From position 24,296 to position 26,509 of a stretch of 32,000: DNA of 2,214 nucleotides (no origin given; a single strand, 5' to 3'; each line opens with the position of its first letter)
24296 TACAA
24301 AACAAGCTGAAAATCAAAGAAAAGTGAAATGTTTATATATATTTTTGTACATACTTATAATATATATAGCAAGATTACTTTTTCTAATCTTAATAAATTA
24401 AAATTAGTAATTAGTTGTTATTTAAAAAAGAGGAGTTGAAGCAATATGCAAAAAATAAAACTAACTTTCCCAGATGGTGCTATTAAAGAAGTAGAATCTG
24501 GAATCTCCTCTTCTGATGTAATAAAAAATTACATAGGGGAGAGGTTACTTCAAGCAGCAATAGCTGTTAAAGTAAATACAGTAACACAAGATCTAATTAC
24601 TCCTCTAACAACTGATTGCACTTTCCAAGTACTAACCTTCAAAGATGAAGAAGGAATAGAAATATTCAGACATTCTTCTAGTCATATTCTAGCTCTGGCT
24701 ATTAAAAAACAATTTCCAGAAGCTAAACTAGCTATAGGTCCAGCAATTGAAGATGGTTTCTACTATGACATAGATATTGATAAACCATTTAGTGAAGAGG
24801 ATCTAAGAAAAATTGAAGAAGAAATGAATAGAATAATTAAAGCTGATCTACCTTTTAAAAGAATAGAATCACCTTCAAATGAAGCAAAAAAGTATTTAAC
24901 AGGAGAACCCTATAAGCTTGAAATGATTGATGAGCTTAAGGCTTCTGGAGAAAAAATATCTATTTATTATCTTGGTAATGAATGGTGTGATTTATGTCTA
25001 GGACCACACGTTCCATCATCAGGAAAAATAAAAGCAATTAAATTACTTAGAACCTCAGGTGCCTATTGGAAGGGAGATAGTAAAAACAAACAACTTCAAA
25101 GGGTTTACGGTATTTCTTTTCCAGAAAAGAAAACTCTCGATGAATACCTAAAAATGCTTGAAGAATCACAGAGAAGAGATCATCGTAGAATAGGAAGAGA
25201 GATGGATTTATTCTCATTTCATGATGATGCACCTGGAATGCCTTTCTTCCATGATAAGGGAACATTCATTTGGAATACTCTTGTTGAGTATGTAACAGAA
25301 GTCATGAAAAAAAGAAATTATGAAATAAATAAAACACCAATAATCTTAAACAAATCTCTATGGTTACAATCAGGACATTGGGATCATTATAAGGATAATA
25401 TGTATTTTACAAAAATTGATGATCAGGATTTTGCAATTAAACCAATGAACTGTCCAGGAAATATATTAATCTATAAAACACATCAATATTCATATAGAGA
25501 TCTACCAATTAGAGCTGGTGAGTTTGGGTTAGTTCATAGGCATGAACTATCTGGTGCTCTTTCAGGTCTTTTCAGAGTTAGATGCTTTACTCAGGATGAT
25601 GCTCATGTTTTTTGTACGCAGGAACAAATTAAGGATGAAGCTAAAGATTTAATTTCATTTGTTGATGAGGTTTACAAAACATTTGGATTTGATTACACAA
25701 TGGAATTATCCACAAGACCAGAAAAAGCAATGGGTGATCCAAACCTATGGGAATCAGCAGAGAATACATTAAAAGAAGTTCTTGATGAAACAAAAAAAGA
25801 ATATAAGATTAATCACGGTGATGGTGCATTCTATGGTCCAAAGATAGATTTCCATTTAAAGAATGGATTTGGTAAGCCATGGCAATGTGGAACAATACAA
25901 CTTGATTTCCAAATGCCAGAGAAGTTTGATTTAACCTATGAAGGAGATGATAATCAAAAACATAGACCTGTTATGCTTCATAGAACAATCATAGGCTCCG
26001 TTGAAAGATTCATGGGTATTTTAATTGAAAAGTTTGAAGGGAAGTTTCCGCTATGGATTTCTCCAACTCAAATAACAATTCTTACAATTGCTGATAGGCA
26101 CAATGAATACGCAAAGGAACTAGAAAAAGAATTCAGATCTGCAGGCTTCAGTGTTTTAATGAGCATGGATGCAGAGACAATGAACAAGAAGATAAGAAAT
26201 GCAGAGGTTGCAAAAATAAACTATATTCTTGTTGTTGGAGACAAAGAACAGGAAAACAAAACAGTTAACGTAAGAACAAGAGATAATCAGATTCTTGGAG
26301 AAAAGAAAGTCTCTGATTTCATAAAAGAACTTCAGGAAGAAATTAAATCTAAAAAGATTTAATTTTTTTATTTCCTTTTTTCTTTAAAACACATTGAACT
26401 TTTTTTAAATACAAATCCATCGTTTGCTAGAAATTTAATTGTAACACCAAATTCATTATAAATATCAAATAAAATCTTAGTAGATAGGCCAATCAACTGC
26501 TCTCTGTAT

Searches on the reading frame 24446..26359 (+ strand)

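Call 68: search_protein_families(library=pfam, proteins=[window:24446-26359:+], max_evalue=0.001)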
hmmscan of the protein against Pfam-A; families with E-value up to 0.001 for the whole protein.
window:24446-26359:+ (638 aa): 3 families
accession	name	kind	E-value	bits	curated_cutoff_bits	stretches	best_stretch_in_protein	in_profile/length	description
PF00587.30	tRNA-synt_2b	-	1.4e-46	159.2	29.3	1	323-529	4-178/179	tRNA synthetase class II core domain (G, H, P, S and T)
PF03129.25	HGTP_anticodon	-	1.5e-21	76.8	21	1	542-631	1-93/94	Anticodon binding domain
PF07973.19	tRNA_SAD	-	4.4e-15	55.8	24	1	171-221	1-44/44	Threonyl and Alanyl tRNA synthetase second additional domain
